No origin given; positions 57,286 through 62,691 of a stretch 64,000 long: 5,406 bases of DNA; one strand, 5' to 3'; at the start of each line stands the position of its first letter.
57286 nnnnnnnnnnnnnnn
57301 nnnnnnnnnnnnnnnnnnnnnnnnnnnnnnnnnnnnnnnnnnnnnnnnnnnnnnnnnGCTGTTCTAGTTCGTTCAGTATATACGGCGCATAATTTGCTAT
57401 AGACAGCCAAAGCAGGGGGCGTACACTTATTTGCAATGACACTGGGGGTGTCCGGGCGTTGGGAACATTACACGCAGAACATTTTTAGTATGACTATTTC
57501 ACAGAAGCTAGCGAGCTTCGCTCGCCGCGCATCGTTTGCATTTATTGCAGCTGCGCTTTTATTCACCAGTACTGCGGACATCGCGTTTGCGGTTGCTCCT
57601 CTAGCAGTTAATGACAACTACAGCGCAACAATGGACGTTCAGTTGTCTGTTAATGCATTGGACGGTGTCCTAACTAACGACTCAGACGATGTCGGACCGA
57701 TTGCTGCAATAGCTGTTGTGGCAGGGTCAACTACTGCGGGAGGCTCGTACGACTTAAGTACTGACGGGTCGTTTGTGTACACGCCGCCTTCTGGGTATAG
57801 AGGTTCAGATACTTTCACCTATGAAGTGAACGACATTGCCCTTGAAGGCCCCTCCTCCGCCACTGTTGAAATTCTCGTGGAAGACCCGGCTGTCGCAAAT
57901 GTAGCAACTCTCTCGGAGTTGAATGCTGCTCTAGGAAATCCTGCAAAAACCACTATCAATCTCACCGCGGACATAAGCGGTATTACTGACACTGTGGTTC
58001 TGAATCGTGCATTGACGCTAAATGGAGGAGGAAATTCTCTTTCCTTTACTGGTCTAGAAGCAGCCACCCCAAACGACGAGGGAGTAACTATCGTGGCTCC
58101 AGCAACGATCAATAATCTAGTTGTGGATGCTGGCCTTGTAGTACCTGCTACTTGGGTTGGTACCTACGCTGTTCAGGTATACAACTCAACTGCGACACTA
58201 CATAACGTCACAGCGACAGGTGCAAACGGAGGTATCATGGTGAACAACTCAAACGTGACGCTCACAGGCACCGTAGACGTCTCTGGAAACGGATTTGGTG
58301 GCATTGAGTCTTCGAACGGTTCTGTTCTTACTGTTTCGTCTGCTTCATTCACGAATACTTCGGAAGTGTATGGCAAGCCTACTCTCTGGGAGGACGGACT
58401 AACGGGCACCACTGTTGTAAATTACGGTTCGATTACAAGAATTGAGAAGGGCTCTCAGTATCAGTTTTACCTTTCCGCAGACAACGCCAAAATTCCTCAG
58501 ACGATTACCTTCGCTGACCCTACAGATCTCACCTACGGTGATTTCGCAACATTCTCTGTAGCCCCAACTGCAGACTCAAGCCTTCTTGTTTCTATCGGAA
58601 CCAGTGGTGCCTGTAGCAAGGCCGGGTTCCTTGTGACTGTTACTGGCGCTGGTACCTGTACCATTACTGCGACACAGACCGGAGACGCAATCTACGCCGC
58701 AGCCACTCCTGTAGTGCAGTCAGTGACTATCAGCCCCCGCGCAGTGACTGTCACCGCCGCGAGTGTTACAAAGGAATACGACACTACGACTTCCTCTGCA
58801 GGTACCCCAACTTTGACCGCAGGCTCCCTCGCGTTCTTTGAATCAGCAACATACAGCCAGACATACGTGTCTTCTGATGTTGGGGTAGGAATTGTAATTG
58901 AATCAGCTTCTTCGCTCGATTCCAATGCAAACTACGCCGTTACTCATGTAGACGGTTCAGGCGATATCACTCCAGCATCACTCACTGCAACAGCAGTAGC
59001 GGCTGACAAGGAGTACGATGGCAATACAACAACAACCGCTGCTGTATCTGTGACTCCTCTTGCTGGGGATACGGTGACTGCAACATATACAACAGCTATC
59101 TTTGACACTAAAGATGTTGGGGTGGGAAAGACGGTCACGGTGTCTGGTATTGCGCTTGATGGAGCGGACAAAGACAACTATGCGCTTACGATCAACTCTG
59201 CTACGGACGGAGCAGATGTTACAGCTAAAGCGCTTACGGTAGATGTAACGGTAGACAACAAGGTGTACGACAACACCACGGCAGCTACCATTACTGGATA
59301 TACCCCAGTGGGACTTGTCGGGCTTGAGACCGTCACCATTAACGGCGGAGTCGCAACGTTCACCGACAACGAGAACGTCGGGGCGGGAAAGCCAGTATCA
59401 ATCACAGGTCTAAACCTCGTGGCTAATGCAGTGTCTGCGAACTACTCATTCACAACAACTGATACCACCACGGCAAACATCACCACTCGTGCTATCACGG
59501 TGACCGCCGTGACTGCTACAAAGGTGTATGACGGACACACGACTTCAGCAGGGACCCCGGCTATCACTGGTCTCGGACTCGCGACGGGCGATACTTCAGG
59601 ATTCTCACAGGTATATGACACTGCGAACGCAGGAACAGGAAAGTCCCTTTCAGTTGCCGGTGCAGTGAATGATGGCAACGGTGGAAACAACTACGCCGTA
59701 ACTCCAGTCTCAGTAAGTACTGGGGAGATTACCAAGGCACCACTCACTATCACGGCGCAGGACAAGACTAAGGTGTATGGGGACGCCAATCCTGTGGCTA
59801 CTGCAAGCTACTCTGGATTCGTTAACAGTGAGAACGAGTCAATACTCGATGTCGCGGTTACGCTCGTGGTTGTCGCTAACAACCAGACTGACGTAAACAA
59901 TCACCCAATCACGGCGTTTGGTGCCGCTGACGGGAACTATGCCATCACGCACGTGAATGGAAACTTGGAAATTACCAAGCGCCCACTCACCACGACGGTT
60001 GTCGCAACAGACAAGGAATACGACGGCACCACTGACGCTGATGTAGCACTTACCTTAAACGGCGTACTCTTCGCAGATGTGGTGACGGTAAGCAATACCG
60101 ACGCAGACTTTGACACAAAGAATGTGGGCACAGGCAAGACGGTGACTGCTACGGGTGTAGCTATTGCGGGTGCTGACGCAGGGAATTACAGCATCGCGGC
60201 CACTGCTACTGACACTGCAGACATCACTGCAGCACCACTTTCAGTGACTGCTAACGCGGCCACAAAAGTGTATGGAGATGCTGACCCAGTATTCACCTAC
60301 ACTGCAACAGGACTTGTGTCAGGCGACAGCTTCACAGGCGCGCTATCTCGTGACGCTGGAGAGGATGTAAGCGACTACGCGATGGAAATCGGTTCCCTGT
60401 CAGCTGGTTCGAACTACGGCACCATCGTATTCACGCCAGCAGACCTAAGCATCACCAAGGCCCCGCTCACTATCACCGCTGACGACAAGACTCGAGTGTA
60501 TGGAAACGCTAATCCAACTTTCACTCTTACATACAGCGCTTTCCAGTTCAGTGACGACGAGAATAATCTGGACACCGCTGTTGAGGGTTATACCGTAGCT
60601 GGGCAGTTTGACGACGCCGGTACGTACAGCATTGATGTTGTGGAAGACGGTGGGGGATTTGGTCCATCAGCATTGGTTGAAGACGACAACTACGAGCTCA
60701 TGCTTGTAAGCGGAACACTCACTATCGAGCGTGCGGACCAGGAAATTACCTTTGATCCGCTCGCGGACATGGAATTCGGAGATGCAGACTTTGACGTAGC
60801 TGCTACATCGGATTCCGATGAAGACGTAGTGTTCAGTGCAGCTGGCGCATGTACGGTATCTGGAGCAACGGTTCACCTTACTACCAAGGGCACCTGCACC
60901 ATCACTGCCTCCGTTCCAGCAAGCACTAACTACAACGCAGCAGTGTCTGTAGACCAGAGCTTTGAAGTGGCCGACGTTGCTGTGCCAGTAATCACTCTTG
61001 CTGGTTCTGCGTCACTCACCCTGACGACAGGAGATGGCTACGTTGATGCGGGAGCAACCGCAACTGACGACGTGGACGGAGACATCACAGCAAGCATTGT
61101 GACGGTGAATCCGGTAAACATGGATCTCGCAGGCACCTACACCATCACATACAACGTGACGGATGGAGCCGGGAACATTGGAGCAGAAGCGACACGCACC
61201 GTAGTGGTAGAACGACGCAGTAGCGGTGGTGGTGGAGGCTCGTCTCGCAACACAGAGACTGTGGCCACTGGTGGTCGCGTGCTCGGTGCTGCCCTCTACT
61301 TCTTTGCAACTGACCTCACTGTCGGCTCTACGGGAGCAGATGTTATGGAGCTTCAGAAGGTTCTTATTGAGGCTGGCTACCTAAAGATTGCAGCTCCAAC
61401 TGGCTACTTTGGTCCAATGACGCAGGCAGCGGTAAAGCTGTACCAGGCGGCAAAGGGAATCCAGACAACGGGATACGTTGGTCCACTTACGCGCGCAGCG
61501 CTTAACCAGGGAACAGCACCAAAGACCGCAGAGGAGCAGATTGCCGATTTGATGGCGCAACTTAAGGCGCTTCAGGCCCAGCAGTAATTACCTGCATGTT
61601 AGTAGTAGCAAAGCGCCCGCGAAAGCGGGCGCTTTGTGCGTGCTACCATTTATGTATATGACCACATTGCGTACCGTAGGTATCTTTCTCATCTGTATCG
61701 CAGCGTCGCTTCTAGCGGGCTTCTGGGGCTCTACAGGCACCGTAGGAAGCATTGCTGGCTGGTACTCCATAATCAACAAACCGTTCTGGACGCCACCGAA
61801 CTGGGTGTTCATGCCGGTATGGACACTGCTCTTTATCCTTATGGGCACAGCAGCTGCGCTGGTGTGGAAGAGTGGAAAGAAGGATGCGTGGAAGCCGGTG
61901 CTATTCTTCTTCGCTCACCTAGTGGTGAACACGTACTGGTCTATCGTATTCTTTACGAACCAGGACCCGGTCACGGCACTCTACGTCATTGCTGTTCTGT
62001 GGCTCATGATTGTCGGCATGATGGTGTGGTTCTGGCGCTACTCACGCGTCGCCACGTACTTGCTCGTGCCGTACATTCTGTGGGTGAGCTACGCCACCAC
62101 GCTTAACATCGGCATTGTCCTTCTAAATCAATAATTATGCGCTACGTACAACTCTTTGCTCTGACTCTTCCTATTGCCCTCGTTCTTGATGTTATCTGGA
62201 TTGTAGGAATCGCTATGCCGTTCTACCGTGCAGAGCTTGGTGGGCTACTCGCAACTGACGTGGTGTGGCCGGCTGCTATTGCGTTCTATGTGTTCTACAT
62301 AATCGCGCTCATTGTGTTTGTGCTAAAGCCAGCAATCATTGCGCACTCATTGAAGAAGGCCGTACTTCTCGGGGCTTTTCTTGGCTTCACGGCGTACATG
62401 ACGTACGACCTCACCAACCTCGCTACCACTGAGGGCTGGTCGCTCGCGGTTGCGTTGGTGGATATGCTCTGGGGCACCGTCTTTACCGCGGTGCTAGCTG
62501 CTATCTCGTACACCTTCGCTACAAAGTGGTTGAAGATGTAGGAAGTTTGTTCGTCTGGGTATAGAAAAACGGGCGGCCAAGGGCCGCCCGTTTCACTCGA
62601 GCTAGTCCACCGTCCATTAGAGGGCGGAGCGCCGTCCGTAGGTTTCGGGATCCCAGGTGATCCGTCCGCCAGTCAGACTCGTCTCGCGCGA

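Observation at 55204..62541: Cell-envelope module: divergent ECF sigma, a membrane protein fused to a UbiA-like prenyltransferase, a 1383-aa MBG-repeat surface protein with a PG-binding anchor, TspO and DUF2177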

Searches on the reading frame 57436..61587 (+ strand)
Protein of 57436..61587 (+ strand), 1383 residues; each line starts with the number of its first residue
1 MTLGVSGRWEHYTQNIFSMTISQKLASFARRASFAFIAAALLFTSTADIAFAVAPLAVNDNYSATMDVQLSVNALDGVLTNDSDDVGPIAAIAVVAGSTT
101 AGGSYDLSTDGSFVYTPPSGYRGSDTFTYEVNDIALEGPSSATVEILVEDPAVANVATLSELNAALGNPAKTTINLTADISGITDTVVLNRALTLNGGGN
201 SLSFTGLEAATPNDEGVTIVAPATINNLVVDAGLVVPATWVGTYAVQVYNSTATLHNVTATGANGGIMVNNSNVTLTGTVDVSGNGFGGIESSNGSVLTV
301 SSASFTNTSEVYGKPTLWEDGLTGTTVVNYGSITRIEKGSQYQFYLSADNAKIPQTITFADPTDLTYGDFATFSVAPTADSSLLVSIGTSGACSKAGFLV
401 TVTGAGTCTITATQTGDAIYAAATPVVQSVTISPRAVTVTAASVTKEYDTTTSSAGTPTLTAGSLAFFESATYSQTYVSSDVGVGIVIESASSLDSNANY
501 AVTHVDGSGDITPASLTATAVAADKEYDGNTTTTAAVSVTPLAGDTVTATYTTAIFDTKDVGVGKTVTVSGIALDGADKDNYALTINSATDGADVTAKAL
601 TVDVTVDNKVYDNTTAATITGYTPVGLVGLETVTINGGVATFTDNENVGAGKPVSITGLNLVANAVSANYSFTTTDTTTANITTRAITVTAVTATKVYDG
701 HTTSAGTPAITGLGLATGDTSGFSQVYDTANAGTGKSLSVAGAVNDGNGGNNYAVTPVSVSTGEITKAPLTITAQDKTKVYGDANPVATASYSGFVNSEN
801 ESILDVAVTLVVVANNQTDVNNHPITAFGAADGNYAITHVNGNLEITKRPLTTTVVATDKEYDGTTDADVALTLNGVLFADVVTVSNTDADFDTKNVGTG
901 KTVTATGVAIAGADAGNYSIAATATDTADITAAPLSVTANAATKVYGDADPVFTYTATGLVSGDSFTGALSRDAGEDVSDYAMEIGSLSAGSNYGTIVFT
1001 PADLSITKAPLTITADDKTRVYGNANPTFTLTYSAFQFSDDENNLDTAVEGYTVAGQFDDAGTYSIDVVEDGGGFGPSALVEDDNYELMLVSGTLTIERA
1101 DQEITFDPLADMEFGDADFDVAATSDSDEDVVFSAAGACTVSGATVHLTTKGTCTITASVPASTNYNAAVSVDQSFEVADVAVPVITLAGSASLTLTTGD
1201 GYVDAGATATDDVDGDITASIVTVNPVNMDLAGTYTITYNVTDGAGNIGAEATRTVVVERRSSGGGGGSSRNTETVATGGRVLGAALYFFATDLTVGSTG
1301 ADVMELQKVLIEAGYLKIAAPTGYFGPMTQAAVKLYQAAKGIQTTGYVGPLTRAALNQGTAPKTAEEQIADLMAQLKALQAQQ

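Call 3: search_protein_families(library=pfam, proteins=[window:57436-61587:+], max_evalue=0.01)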
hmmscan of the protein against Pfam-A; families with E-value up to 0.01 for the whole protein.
window:57436-61587:+ (1383 aa): 7 families
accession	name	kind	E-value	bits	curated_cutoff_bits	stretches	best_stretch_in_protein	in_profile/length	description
PF18657.6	YDG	-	1.5e-47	160.2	25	5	847-924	1-84/85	YDG domain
PF18676.6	MBG_2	-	7.6e-45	151.8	25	3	935-1004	1-71/72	MBG domain (YGX type)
PF16403.11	Bact_surface_Ig-like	-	1.7e-17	63.6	27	1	1186-1258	1-71/71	Bacterial surface protein, Ig-like domain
PF01471.23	PG_binding_1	-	3.7e-16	59.5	23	1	1299-1356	1-57/57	Putative peptidoglycan binding domain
PF17963.7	Big_9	-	2.9e-11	44.5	23.6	1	54-146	3-88/89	Bacterial Ig domain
PF20585.4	Pectate_lyase_5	-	8.3e-11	42.6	24.3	1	154-263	2-122/126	Putative pectate lyase-like adhesive domain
PF17892.7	Cadherin_5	-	3.8e-06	27.1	26.5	1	54-144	4-93/98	Cadherin-like domain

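Call 5: search_protein_families(library=ncbifam, proteins=[window:57436-61587:+], max_evalue=0.01)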
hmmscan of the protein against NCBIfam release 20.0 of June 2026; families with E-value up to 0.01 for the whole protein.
window:57436-61587:+ (1383 aa): 2 families
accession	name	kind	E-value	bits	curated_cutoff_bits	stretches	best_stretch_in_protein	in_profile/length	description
TIGR02869.1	spore_SleB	equivalog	8.7e-09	35.5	236.5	1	1293-1367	6-79/201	spore cortex-lytic enzyme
NF012211.1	tand_rpt_95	domain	5.6e-08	32.6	90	1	76-150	13-86/98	tandem-95 repeat protein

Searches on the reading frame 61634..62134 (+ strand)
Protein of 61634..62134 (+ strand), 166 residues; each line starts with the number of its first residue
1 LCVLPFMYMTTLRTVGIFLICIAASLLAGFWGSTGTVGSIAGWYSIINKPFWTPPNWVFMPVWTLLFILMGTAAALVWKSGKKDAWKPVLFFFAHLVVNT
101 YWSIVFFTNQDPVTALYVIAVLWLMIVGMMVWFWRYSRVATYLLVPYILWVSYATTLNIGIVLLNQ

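Call 3: search_protein_families(library=pfam, proteins=[window:61634-62134:+], max_evalue=0.01)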
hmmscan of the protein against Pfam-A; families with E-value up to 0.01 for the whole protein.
window:61634-62134:+ (166 aa): 1 family
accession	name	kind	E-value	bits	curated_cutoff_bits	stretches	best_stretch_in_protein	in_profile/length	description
PF03073.20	TspO_MBR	-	4.5e-42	143.7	24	1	22-162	2-144/145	TspO/MBR family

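Call 5: search_protein_families(library=ncbifam, proteins=[window:61634-62134:+], max_evalue=0.01)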
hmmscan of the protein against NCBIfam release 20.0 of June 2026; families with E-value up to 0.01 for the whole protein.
window:61634-62134:+ (166 aa): 1 family
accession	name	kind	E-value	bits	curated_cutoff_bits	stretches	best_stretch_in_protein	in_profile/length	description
NF047825.1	T-richsensTspOAlph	equivalog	1.5e-31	109.7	180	1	17-165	5-148/152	tryptophan-rich sensory protein TspO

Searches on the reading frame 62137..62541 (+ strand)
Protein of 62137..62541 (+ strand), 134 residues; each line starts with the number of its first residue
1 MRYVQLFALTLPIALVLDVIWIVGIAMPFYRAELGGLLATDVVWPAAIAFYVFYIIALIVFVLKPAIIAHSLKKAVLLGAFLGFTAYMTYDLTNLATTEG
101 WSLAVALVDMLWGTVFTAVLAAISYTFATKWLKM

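Call 3: search_protein_families(library=pfam, proteins=[window:62137-62541:+], max_evalue=0.01)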
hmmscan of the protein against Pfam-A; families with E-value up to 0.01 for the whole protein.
window:62137-62541:+ (134 aa): 1 family
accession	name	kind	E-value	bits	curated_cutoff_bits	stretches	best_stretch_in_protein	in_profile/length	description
PF09945.14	DUF2177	-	1.2e-36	126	26.9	1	4-125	2-123/124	Predicted membrane protein (DUF2177)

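Call 5: search_protein_families(library=ncbifam, proteins=[window:62137-62541:+], max_evalue=0.01)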
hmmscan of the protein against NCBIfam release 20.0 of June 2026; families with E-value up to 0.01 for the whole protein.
window:62137-62541:+ (134 aa): 0 families

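Call 98: search_dna_similar(query=window:62137-62541:+, collection=plasmids, mode=protein, max_evalue=0.001, max_rows=12)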
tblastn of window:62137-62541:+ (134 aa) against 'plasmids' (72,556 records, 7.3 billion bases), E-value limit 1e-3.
Records with a match: 60; places in all: 67; records where one place covers at least 80% of the query: 59.
Best place of each record, by identity: <60% 60.
By first word of the organism name: Rhizobium 16; Ensifer 11; Shinella 8; Aminobacter 6; Neorhizobium 3; Listeria 3; Phyllobacterium 2; Paracoccus 2; Enterococcus 2; Acetoanaerobium 1; and 6 more.
By predicted mobility (MOB-suite, as given by PLSDB): non-mobilizable 44; conjugative 12; mobilizable 4.
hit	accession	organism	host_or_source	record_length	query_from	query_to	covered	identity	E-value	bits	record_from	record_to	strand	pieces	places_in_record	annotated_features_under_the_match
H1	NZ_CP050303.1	Phyllobacterium sp. 628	Oxytropis pumilio,cell culture,root ...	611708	1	132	99%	40.2%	4e-18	86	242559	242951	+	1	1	DUF2177 family protein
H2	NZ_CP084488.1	Ensifer adhaerens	cellculture,soil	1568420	1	126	94%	41.3%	1e-12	70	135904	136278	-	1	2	none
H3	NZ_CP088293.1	Phyllobacterium sp. T1018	Melilotus albus,Cell culture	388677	1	132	99%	39.4%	2e-15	78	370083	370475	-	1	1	DUF2177 family protein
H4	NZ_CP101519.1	Ensifer adhaerens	cell cuture,rhizosphere soil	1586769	1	125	93%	41.6%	1e-12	70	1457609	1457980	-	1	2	none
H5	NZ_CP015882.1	Ensifer adhaerens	silty clay loam soil (pH 6.1)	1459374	1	125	93%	41.6%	2e-12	69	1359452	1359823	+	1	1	none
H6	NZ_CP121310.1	Ensifer adhaerens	bacterial colony,soil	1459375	1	125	93%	41.6%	2e-12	69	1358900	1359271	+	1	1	none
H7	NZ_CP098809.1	Ensifer adhaerens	whole organism,soil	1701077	1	125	93%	41.6%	2e-12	69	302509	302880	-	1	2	none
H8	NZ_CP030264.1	Ensifer adhaerens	Zea mays,whole organism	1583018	1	125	93%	41.6%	3e-12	69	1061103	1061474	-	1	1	none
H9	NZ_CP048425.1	Rhizobium daejeonense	Cell,soil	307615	17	125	81%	47.7%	2e-15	78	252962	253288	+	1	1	DUF2177 family protein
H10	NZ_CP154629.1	Acetoanaerobium noterae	cell culture,Sludge of a digestion ...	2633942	1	125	93%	40.0%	3e-17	83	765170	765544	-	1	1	none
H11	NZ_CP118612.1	Ensifer adhaerens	Pure isolate,Rhizosphere of Cyperus ...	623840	1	125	93%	40.0%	3e-11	66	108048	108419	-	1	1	DUF2177 family protein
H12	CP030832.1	Neorhizobium sp. NCHU2750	Rosa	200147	7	117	83%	44.1%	3e-14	75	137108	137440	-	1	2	membrane protein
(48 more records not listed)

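Call 99: get_annotated_region(hit=H1, flank=6000)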
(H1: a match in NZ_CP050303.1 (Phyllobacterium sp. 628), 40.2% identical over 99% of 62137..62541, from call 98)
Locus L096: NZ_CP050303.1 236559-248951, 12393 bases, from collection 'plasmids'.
description: Phyllobacterium sp. 628 plasmid p_1, complete sequence
organism: Phyllobacterium sp. 628 (NCBI taxid 2718938)
taxonomy: Bacteria; Pseudomonadota; Alphaproteobacteria; Hyphomicrobiales; Phyllobacteriaceae; Phyllobacterium; Phyllobacterium sp. 628
host: -; source: Oxytropis pumilio,cell culture,root nodule; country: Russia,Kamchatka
typing (MOB-suite, as given by PLSDB): non-mobilizable
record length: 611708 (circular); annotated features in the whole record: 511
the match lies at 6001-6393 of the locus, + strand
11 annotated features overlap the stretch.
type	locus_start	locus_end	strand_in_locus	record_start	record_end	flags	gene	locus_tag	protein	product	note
CDS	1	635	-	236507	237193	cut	pdeM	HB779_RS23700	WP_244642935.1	ligase-associated DNA damage response endonuclease PdeM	-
CDS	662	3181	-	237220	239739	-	-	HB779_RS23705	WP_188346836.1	ligase-associated DNA damage response DEXH box helicase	-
CDS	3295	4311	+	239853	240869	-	-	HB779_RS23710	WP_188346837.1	ligase-associated DNA damage response exonuclease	-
CDS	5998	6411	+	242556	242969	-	-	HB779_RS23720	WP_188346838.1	DUF2177 family protein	-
CDS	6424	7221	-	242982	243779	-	-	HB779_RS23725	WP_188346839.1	DUF1295 domain-containing protein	-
CDS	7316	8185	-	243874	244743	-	-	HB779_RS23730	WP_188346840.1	alpha/beta hydrolase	-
CDS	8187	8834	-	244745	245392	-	-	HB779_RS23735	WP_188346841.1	ChrR family anti-sigma-E factor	GO:0045892 - negative regulation of DNA-templated transcription [Evidence IEA]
CDS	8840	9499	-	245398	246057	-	-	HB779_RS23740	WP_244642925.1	sigma-70 family RNA polymerase sigma factor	GO:0006352 - DNA-templated transcription initiation [Evidence IEA]; GO:0006355 - regulation of DNA-templated ...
CDS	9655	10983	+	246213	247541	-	-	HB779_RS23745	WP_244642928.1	NAD(P)/FAD-dependent oxidoreductase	-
CDS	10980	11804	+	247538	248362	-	-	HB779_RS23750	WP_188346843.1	DUF1365 domain-containing protein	-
CDS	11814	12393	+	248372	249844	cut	-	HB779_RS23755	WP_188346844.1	deoxyribodipyrimidine photo-lyase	GO:0006281 - DNA repair [Evidence IEA]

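Call 100: get_annotated_region(hit=H9, flank=6000)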
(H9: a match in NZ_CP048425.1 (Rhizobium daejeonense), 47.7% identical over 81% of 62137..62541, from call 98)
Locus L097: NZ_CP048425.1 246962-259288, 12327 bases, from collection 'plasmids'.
description: Rhizobium daejeonense strain KACC 13094 plasmid unnamed2, complete sequence
organism: Rhizobium daejeonense (NCBI taxid 240521)
taxonomy: Bacteria; Pseudomonadota; Alphaproteobacteria; Hyphomicrobiales; Rhizobiaceae; Rhizobium; Rhizobium daejeonense
host: -; source: Cell,soil; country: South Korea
typing (MOB-suite, as given by PLSDB): non-mobilizable
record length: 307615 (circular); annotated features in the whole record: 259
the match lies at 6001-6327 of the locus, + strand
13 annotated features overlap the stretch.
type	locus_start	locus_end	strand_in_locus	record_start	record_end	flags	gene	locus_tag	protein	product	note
CDS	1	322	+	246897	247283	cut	-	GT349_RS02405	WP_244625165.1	hypothetical protein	-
CDS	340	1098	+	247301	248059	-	-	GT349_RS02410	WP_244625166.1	SDR family NAD(P)-dependent oxidoreductase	-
CDS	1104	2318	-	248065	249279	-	-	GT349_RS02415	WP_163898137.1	cyclopropane-fatty-acyl-phospholipid synthase family protein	-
CDS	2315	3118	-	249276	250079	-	-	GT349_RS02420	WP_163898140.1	DUF1365 domain-containing protein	-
CDS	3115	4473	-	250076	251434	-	-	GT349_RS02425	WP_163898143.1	FAD-dependent oxidoreductase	-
CDS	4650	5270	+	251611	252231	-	-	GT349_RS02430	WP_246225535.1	sigma-70 family RNA polymerase sigma factor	GO:0006352 - DNA-templated transcription initiation [Evidence IEA]; GO:0006355 - regulation of DNA-templated ...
CDS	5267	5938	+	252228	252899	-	-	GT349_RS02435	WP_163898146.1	ChrR family anti-sigma-E factor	GO:0045892 - negative regulation of DNA-templated transcription [Evidence IEA]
CDS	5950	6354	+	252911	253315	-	-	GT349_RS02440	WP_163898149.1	DUF2177 family protein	-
CDS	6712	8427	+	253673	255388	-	-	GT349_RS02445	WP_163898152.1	GMC family oxidoreductase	-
CDS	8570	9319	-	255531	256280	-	-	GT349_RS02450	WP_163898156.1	SDR family oxidoreductase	-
CDS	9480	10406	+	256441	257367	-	-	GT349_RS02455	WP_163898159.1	LysR family transcriptional regulator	-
CDS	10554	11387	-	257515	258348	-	-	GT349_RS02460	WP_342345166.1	DUF1194 domain-containing protein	-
CDS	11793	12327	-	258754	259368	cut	-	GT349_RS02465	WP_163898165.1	hypothetical protein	-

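Call 103: get_annotated_region(hit=H2, flank=5000)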
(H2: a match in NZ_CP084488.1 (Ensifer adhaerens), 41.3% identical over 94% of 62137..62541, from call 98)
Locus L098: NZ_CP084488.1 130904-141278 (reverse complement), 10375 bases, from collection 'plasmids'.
description: Ensifer adhaerens strain E-60 plasmid p-2, complete sequence
organism: Ensifer adhaerens (NCBI taxid 106592)
taxonomy: Bacteria; Pseudomonadota; Alphaproteobacteria; Hyphomicrobiales; Rhizobiaceae; Ensifer; Ensifer adhaerens
host: -; source: cellculture,soil; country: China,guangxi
typing (MOB-suite, as given by PLSDB): conjugative; relaxase MOBQ; mating-pair formation MPF_T
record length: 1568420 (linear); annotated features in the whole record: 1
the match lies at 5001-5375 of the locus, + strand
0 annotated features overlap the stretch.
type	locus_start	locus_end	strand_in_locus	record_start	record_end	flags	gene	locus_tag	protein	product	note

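Call 104: get_annotated_region(hit=H10, flank=5000)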
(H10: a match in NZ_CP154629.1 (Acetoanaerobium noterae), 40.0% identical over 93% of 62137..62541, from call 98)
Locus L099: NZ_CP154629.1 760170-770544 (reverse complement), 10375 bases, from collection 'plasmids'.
description: Acetoanaerobium noterae strain DSL2 plasmid pTPELB2, complete sequence
organism: Acetoanaerobium noterae (NCBI taxid 745369)
taxonomy: Bacteria; Bacillota; Clostridia; Peptostreptococcales; Filifactoraceae; Acetoanaerobium; Acetoanaerobium noterae
host: -; source: cell culture,Sludge of a digestion tower of a wastewater treatment plant; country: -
typing (MOB-suite, as given by PLSDB): non-mobilizable
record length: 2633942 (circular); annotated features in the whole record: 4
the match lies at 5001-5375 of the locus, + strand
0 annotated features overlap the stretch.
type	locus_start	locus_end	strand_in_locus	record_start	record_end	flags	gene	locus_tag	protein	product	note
